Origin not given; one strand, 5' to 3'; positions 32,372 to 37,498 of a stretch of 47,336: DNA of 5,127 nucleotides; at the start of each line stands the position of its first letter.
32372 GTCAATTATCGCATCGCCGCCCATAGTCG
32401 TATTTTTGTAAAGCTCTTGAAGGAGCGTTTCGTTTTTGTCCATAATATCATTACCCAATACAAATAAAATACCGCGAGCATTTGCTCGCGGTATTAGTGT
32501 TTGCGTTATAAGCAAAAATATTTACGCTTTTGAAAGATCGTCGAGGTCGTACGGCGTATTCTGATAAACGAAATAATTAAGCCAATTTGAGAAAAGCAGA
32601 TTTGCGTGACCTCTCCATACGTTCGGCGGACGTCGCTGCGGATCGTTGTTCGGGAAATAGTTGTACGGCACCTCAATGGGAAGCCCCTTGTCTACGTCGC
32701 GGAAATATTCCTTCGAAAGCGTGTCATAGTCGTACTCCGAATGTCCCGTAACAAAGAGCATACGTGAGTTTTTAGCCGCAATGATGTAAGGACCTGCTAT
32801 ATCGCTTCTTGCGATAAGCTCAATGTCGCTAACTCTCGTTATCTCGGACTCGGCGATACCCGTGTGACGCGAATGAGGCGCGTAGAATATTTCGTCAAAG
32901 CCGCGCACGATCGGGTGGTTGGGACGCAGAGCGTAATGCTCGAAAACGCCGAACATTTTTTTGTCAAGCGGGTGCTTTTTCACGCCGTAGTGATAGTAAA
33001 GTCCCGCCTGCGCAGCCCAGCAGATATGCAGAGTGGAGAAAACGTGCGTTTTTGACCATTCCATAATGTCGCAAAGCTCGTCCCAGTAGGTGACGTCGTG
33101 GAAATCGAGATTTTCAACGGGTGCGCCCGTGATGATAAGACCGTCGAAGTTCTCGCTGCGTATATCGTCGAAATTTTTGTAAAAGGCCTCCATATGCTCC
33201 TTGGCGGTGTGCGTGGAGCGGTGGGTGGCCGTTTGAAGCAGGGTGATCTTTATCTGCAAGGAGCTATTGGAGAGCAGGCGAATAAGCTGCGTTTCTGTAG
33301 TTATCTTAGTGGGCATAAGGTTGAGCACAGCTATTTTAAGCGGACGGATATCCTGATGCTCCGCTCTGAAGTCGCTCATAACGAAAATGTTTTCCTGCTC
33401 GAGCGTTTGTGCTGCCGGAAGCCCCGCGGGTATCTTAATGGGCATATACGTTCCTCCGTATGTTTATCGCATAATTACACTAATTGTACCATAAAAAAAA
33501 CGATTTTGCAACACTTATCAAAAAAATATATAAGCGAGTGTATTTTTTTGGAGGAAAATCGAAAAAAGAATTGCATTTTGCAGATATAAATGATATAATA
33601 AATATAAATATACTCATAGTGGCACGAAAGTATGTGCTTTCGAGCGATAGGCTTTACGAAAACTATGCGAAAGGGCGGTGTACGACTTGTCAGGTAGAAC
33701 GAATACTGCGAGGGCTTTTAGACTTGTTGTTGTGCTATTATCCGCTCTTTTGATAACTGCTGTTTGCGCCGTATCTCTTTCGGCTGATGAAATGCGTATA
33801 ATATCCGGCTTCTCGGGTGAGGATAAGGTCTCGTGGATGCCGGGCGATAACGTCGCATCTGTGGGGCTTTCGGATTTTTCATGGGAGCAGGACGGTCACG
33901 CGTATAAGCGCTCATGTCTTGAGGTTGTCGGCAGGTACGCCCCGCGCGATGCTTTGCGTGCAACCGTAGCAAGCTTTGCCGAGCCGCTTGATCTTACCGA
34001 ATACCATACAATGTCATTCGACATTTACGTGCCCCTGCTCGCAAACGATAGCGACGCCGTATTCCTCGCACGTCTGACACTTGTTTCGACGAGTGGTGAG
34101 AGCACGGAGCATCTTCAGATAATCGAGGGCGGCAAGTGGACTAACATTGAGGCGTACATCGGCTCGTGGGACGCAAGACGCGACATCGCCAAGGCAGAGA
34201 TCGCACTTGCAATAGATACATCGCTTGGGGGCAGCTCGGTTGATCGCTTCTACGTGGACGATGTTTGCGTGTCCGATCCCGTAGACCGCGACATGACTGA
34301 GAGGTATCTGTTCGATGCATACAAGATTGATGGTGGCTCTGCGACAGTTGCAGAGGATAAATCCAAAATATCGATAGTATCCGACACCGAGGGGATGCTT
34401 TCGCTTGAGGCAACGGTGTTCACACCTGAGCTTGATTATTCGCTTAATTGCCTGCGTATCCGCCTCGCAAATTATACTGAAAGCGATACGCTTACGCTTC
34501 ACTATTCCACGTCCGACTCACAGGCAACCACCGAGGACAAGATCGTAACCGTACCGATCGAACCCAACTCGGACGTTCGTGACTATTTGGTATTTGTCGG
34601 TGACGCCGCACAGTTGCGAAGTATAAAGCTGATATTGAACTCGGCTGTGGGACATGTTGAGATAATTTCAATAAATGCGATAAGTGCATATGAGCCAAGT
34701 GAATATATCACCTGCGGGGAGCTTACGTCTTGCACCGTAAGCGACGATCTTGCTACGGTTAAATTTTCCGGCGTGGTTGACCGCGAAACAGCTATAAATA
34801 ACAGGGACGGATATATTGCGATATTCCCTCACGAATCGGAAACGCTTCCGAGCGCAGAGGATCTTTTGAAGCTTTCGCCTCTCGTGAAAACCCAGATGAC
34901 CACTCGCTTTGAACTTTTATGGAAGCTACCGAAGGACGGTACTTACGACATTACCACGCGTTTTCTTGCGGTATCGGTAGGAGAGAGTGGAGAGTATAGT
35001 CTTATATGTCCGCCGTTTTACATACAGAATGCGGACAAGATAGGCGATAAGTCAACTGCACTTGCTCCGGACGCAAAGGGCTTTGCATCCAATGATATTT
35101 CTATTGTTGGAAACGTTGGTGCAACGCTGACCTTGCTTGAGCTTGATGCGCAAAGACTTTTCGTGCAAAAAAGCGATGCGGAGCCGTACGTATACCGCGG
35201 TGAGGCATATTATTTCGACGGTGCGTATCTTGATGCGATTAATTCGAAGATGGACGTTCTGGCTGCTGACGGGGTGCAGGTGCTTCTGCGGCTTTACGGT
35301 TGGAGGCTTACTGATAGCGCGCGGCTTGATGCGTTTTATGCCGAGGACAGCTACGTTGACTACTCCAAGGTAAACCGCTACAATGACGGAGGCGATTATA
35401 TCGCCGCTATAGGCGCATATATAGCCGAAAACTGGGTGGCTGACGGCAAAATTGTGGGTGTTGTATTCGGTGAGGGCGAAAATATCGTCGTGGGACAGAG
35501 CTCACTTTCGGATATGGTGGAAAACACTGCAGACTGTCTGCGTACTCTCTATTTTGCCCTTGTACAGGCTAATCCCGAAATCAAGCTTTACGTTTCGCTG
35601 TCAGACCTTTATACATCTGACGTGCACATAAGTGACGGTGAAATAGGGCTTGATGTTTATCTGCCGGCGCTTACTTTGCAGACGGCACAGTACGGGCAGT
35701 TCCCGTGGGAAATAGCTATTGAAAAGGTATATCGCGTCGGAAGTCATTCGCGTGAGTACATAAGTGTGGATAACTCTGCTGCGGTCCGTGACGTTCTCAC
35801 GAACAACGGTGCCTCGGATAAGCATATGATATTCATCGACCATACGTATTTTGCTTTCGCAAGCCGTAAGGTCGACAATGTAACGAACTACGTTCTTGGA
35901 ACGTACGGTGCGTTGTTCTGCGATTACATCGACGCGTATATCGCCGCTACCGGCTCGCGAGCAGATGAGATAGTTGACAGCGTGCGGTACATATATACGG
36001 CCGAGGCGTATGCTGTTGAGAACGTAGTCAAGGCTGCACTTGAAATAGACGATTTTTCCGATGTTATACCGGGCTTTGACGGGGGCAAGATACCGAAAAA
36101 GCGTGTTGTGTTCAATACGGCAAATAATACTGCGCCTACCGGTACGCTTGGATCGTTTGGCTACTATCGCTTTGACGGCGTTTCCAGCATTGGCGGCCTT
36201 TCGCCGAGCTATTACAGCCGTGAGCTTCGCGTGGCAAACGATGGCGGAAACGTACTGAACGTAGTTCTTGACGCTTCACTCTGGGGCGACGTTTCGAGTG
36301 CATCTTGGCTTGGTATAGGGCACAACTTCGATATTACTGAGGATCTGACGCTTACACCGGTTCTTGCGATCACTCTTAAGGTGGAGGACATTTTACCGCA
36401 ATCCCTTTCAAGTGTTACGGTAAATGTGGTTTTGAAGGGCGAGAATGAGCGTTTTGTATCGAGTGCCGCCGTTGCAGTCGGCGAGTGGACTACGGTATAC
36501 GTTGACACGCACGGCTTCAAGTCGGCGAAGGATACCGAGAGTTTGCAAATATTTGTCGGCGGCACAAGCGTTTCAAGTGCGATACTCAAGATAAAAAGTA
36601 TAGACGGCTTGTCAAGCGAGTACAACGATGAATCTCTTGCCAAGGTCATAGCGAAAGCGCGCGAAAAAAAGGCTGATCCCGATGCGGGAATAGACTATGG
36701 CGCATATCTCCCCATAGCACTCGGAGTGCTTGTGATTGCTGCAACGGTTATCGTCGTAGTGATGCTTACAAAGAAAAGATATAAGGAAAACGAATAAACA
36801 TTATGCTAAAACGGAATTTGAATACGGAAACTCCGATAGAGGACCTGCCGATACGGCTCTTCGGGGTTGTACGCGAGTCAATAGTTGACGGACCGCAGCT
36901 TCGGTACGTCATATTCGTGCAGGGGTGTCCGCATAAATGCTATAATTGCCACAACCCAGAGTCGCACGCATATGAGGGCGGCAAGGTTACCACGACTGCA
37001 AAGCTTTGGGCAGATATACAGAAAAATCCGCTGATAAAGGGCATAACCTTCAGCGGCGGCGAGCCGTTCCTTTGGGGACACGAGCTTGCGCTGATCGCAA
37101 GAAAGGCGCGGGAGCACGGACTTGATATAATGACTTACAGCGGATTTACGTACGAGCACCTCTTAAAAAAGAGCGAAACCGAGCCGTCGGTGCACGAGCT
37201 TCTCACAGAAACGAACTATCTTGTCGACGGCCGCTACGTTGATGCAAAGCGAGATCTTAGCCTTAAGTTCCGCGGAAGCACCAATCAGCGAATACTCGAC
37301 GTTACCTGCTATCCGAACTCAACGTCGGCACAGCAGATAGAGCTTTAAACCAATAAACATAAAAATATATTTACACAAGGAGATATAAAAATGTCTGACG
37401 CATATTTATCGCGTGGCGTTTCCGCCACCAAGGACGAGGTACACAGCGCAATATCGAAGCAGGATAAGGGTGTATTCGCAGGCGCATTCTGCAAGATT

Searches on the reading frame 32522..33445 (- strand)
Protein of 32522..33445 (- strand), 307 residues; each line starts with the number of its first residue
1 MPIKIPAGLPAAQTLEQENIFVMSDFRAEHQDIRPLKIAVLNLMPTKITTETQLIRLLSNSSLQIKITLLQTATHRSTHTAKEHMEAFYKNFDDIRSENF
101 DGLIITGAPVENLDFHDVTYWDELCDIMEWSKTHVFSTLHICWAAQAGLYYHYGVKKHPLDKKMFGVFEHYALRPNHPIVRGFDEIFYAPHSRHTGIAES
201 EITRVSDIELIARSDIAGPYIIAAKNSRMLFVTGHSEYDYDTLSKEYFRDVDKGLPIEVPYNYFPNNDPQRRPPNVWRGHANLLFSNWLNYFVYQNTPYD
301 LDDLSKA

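Call 19: search_protein_families(library=pfam, proteins=[window:32522-33445:-], max_evalue=0.001)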
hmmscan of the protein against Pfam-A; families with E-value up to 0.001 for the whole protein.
window:32522-33445:- (307 aa): 1 family
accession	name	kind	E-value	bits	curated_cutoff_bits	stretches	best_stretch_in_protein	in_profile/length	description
PF04204.22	HTS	-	1.8e-139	464.3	27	1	2-299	1-298/298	Homoserine O-succinyltransferase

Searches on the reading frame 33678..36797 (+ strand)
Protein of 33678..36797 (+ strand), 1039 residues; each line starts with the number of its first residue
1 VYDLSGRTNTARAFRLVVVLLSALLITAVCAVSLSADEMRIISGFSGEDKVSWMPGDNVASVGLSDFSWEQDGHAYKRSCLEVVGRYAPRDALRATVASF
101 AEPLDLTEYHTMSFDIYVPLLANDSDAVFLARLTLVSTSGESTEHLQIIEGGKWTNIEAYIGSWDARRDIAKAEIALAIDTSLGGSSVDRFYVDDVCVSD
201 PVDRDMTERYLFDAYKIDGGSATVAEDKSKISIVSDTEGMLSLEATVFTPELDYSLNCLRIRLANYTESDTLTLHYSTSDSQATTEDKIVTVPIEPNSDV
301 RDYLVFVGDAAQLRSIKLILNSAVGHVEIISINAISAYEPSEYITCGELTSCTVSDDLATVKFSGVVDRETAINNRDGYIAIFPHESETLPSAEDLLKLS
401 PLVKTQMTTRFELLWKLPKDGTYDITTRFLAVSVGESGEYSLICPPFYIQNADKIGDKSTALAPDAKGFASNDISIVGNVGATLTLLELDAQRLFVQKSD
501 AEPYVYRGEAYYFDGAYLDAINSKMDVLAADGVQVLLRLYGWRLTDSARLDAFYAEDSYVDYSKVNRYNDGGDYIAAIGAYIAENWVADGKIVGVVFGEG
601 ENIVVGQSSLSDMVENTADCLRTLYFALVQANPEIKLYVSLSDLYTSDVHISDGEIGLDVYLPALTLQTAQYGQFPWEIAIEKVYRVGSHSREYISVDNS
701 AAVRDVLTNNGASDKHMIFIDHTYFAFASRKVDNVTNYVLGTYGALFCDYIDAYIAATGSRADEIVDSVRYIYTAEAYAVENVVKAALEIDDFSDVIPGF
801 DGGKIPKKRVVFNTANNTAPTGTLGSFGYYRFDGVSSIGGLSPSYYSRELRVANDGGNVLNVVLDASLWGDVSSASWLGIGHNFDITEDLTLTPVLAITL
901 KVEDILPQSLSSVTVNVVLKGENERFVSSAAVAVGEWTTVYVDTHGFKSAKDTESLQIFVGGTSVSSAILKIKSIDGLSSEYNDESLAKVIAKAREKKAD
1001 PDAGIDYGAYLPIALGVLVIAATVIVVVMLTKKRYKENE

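Call 19: search_protein_families(library=pfam, proteins=[window:33678-36797:+], max_evalue=0.001)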
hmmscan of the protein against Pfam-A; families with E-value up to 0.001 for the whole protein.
window:33678-36797:+ (1039 aa): 1 family
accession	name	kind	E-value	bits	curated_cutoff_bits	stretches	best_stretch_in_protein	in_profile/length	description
PF18989.5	DUF5722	-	9.3e-13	48.3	30.5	1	467-681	9-235/393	Family of unknown function (DUF5722)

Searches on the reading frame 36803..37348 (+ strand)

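Call 19: search_protein_families(library=pfam, proteins=[window:36803-37348:+], max_evalue=0.001)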
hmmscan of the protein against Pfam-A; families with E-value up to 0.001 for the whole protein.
window:36803-37348:+ (181 aa): 2 families
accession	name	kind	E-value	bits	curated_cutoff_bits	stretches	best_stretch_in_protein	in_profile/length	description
PF13353.11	Fer4_12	-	1.5e-32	113.2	22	1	28-164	1-136/137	4Fe-4S single cluster domain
PF04055.27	Radical_SAM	-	1.2e-07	32.5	29.5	1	36-109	1-80/166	Radical SAM superfamily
